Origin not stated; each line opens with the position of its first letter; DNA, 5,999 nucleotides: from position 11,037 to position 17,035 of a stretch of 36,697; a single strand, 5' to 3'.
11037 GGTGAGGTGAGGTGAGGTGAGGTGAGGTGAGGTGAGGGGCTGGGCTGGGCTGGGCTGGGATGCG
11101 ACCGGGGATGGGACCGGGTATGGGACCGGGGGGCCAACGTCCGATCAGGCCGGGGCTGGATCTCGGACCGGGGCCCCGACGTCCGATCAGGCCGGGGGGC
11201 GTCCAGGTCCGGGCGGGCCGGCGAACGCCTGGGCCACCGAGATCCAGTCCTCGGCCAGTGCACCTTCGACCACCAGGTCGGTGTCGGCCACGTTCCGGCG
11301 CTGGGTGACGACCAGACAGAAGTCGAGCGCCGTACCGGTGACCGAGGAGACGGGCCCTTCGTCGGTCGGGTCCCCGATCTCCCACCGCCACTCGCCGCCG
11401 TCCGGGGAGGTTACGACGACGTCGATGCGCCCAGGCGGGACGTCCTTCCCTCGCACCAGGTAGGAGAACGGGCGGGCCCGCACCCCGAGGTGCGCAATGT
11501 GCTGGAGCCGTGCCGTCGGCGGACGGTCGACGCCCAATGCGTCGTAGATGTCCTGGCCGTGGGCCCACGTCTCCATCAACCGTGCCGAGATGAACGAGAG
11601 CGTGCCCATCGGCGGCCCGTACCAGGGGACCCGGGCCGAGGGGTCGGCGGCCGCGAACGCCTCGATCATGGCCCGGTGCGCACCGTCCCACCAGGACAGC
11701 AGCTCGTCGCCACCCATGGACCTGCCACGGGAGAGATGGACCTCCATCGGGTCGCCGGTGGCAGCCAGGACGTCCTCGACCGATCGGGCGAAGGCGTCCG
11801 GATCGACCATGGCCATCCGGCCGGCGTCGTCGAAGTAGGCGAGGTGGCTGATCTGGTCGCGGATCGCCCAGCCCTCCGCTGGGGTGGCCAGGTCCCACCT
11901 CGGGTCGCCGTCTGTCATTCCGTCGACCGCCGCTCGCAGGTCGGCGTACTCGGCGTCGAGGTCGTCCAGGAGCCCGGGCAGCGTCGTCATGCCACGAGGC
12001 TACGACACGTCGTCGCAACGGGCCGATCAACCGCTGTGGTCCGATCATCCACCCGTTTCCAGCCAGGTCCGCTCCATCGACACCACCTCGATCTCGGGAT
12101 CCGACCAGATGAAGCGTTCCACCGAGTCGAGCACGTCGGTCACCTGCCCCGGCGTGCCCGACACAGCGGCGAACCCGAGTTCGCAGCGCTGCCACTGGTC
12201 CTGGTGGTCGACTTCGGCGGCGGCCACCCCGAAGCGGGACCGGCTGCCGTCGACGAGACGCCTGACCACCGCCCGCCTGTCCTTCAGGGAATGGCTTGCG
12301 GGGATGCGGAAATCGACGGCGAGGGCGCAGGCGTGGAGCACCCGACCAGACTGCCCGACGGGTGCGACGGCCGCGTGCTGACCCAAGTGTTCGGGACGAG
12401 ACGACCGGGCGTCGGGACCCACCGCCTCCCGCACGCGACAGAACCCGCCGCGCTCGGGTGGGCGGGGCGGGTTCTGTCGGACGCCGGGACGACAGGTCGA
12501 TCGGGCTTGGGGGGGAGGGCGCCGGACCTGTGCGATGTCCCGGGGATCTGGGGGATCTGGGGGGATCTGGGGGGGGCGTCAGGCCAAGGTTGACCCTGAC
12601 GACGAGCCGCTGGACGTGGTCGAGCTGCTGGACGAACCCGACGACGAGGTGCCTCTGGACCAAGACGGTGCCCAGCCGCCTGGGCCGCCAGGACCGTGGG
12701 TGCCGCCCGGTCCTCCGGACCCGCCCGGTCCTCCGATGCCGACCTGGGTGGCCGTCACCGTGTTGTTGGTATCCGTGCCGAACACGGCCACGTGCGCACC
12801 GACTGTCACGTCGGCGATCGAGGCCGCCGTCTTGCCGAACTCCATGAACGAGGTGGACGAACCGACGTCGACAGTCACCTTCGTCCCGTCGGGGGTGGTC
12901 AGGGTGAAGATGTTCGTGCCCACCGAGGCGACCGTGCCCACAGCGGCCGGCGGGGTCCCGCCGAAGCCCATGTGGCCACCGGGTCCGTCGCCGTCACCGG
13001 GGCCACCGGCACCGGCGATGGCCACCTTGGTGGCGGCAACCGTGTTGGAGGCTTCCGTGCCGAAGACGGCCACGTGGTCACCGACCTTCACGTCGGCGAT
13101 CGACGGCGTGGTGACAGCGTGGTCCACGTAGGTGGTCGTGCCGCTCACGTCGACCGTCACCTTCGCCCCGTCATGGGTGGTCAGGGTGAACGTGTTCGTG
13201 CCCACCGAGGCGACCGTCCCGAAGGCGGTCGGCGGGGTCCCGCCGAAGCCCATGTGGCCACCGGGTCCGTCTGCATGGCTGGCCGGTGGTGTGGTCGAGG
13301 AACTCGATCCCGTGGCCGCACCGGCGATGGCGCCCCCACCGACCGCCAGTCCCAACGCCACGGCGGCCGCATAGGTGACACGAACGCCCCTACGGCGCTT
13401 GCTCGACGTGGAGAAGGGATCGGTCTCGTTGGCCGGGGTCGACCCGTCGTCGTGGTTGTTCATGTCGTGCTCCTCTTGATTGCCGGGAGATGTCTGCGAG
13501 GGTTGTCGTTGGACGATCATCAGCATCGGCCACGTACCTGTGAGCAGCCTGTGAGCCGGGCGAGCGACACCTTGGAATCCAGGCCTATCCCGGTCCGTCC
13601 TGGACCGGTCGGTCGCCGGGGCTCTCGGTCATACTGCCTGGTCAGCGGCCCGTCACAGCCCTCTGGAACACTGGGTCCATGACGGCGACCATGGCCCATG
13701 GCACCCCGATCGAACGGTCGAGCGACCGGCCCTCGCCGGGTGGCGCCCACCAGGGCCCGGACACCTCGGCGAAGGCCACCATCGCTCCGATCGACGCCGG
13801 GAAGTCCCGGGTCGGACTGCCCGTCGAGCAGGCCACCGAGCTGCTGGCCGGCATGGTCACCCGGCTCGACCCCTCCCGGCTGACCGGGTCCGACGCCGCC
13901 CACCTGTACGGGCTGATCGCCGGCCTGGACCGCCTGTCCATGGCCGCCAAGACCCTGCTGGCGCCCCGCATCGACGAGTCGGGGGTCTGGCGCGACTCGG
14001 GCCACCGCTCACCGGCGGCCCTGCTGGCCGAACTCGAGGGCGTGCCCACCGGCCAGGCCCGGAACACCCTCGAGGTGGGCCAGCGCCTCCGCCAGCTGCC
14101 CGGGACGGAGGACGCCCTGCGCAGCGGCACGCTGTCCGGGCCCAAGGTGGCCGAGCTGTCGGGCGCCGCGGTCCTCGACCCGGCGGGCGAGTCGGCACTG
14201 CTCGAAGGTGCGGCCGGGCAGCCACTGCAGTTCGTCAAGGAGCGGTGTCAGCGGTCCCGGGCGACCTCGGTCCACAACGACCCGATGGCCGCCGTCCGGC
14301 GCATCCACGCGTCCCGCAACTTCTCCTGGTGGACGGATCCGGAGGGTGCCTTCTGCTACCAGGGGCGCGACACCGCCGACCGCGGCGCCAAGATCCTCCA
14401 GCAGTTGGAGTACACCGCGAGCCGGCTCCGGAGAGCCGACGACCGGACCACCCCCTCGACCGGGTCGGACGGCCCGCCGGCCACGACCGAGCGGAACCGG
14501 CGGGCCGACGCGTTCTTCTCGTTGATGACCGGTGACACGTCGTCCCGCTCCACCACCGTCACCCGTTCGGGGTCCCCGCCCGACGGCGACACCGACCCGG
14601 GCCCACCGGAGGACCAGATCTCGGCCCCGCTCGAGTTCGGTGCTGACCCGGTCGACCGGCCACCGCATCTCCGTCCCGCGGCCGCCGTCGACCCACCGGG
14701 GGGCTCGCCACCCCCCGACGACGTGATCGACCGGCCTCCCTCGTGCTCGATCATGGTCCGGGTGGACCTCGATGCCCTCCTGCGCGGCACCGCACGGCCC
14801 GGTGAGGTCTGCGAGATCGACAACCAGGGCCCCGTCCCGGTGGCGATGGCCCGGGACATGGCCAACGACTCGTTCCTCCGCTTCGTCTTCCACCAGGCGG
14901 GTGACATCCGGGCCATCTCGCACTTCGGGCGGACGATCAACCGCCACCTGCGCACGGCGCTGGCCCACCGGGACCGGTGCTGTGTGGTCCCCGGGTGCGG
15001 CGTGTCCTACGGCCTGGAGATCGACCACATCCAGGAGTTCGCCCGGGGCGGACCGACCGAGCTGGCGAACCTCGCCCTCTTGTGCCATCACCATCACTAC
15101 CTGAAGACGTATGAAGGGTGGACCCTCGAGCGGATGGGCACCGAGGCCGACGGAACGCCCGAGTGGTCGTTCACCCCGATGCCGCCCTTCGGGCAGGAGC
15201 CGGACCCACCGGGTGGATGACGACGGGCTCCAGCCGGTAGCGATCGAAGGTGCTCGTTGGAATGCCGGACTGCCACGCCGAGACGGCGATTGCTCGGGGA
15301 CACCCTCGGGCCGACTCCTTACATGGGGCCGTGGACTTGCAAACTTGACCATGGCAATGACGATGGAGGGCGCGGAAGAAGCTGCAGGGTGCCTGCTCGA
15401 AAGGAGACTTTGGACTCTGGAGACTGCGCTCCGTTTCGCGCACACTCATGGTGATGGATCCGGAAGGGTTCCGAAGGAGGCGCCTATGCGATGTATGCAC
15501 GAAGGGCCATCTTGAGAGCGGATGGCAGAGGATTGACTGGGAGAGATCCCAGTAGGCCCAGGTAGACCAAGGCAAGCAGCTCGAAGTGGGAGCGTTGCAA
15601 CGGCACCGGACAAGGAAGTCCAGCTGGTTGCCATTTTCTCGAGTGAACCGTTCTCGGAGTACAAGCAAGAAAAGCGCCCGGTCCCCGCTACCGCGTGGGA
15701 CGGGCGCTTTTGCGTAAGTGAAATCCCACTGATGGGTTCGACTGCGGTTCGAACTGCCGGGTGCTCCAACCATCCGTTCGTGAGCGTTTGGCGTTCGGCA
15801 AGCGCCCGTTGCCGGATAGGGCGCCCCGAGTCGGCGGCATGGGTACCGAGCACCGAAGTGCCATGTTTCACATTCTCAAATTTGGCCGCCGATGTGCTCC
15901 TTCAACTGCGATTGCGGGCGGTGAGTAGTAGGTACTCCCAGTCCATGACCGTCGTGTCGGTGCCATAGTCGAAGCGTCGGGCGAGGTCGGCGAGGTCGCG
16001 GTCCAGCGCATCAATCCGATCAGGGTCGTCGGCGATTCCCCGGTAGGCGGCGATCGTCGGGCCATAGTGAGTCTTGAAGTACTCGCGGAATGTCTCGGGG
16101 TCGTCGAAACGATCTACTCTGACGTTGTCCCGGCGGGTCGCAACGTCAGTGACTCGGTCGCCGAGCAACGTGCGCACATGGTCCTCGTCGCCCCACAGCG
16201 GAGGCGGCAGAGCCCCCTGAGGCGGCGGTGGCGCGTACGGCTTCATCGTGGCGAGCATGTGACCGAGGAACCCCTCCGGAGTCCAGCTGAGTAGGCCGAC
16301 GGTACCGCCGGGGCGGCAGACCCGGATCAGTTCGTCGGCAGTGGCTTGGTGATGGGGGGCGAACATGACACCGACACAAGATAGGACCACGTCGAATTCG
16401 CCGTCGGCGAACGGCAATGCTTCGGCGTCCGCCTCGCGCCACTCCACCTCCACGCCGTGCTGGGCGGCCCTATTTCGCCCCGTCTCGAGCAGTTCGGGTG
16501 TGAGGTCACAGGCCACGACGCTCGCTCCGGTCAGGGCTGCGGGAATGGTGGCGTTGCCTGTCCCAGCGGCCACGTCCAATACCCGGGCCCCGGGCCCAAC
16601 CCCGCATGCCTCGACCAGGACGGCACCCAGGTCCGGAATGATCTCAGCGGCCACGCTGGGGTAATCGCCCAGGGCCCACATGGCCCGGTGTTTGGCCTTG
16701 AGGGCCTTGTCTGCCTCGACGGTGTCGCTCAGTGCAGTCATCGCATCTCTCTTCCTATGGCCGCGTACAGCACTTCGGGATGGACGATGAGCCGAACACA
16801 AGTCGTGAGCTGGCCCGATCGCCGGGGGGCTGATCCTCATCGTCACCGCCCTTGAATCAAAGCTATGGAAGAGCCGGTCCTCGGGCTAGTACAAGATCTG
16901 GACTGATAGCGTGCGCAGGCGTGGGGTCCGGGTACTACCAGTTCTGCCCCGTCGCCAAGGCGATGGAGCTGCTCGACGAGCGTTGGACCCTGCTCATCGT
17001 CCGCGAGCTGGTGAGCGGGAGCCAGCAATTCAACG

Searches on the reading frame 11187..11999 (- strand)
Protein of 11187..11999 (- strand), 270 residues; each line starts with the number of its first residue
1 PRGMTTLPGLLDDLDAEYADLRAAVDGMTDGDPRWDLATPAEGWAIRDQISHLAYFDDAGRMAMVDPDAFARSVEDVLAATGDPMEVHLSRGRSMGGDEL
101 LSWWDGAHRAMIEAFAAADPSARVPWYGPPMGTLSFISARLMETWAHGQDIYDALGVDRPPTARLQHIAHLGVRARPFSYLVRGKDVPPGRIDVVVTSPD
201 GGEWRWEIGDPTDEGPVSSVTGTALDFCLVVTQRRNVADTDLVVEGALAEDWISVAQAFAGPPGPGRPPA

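Call 8: search_protein_families(library=pfam, proteins=[window:11187-11999:-], max_evalue=0.01)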
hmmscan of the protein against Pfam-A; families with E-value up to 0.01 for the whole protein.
window:11187-11999:- (270 aa): 3 families
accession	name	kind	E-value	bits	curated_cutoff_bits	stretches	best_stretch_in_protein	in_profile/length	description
PF11716.13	MDMPI_N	-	5.2e-28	98.9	24.2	1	15-151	2-139/140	Mycothiol maleylpyruvate isomerase N-terminal domain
PF12867.12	DinB_2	-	1.5e-06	29.1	24.8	1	14-135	2-109/128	DinB superfamily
PF07398.16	MDMPI_C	-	0.00038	21.6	29.5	1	194-249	27-86/90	MDMPI C-terminal domain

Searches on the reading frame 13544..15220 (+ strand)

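Call 8: search_protein_families(library=pfam, proteins=[window:13544-15220:+], max_evalue=0.01)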
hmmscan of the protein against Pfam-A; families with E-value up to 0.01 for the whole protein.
window:13544-15220:+ (558 aa): 2 families
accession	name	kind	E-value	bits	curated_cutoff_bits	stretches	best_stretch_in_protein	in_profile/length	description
PF02720.22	DUF222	-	1.2e-09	38.4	24.4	1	131-338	13-226/306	Domain of unknown function (DUF222)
PF01844.29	HNH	-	6.2e-06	26.7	21.4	1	488-521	11-44/47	HNH endonuclease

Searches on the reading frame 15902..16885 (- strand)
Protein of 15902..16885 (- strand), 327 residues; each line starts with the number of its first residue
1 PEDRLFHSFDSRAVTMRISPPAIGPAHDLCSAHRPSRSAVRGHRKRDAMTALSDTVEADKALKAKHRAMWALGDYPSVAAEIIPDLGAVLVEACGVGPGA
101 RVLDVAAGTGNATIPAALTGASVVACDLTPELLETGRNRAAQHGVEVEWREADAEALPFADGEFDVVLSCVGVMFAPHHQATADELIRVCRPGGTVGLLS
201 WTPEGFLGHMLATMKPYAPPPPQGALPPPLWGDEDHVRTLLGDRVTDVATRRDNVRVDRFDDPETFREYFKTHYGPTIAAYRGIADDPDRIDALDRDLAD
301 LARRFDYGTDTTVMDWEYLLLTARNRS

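Call 46: search_protein_families(library=pfam, proteins=[window:15902-16885:-], max_evalue=0.001)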
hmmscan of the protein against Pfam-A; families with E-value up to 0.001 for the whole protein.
window:15902-16885:- (327 aa): 8 families
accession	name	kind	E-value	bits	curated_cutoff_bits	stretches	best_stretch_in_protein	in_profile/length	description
PF13649.12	Methyltransf_25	-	9e-22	78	27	1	102-194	1-97/97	Methyltransferase domain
PF08241.18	Methyltransf_11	-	1.2e-20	74.3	21.2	1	103-196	1-93/95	Methyltransferase domain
PF01209.24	Ubie_methyltran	-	2.7e-15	56.8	20.1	1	93-199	42-152/233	ubiE/COQ5 methyltransferase family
PF13847.12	Methyltransf_31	-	5.6e-15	55.7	27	1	99-196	4-107/145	Methyltransferase domain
PF08242.18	Methyltransf_12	-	3.2e-10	41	30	1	103-195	1-97/98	Methyltransferase domain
PF01170.24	UPF0020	-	2.9e-05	24.3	22.3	1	80-169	10-127/197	RMKL-like, methyltransferase domain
PF13489.12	Methyltransf_23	-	3.6e-05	24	27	1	98-210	22-128/164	Methyltransferase domain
PF00107.32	ADH_zinc_N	-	9.8e-05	22.7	31.8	1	116-201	10-90/129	Zinc-binding dehydrogenase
